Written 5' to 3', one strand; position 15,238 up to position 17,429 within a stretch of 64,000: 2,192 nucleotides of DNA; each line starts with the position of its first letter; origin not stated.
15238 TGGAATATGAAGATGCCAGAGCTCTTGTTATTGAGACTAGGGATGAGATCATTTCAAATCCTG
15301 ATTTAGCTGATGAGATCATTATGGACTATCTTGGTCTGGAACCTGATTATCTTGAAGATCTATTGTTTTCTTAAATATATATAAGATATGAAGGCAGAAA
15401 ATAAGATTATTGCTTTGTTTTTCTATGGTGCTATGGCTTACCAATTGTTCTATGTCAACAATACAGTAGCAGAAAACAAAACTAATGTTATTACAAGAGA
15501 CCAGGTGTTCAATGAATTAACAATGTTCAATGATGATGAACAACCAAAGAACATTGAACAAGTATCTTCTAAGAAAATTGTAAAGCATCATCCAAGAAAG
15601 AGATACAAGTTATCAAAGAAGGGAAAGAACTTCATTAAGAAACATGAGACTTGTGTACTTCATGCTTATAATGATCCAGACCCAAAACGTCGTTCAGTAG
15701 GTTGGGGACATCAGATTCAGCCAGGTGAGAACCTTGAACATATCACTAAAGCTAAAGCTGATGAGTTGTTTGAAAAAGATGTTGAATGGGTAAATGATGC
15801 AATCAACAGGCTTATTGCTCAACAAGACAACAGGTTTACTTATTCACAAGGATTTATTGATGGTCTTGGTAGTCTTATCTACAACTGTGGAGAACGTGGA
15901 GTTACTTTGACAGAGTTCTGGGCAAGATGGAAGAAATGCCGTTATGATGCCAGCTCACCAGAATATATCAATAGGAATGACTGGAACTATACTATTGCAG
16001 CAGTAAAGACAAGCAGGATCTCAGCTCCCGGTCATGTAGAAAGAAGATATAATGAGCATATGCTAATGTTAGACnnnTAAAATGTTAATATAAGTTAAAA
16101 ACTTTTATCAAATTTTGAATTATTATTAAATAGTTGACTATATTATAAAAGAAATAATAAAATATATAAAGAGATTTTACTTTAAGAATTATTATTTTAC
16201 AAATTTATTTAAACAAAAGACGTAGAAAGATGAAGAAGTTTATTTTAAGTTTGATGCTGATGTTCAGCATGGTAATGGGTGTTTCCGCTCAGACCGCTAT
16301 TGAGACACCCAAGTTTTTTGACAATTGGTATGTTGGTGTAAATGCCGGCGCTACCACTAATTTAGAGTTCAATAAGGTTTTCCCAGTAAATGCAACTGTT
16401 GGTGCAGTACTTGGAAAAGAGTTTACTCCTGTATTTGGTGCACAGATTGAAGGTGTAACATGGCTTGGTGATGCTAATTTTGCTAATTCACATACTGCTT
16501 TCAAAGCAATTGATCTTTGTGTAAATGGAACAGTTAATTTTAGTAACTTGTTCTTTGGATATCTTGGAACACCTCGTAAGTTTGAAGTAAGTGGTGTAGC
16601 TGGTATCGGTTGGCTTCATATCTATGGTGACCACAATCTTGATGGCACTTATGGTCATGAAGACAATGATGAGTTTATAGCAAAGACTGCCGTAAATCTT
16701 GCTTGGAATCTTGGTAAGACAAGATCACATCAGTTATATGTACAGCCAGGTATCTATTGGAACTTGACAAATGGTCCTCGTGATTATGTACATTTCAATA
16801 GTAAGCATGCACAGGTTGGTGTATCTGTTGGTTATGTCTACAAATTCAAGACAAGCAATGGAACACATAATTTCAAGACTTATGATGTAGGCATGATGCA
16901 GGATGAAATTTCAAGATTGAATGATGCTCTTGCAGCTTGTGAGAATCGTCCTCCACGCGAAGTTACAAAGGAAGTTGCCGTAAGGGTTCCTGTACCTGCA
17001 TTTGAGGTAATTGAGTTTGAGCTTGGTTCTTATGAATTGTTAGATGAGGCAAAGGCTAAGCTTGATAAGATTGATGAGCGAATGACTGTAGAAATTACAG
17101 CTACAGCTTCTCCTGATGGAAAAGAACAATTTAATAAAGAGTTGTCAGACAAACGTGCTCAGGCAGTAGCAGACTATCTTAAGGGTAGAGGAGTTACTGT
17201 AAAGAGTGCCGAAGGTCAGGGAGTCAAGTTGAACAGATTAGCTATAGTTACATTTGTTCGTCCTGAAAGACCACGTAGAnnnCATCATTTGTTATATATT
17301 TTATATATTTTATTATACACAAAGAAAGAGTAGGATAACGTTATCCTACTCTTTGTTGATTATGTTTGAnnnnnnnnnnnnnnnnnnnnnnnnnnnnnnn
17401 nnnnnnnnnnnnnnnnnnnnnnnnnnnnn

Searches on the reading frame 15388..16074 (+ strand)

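Call 78: search_protein_families(library=pfam, proteins=[window:15388-16074:+], max_evalue=0.001)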
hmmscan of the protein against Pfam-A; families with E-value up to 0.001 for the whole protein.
window:15388-16074:+ (229 aa): 1 family
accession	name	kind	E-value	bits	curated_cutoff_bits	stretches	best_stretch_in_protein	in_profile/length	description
PF00959.24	Phage_lysozyme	-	1.3e-13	51.8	22.3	1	84-223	1-125/125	Phage lysozyme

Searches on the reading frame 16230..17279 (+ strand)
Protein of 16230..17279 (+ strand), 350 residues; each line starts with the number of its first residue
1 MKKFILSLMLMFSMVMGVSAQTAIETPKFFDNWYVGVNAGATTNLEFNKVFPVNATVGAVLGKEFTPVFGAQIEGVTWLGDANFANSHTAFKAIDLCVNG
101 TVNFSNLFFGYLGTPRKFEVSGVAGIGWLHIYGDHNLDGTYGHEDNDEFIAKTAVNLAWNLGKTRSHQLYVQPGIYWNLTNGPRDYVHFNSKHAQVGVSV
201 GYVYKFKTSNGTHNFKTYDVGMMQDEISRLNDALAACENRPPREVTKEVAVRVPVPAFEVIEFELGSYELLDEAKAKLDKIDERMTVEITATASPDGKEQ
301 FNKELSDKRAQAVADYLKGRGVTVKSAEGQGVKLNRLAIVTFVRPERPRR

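Call 11: search_protein_families(library=phrogs, proteins=[window:16230-17279:+], max_evalue=0.001)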
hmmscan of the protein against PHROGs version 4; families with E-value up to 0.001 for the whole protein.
window:16230-17279:+ (350 aa): 1 family
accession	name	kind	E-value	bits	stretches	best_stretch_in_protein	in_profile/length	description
phrog_7897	-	unknown function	9.8e-07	29.4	1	242-322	199-286/327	-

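Call 78: search_protein_families(library=pfam, proteins=[window:16230-17279:+], max_evalue=0.001)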
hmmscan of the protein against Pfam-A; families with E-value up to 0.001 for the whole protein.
window:16230-17279:+ (350 aa): 1 family
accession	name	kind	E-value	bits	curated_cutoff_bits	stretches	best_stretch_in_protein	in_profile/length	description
PF00691.25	OmpA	-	1.2e-07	32.4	27.2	1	263-330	2-79/98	OmpA family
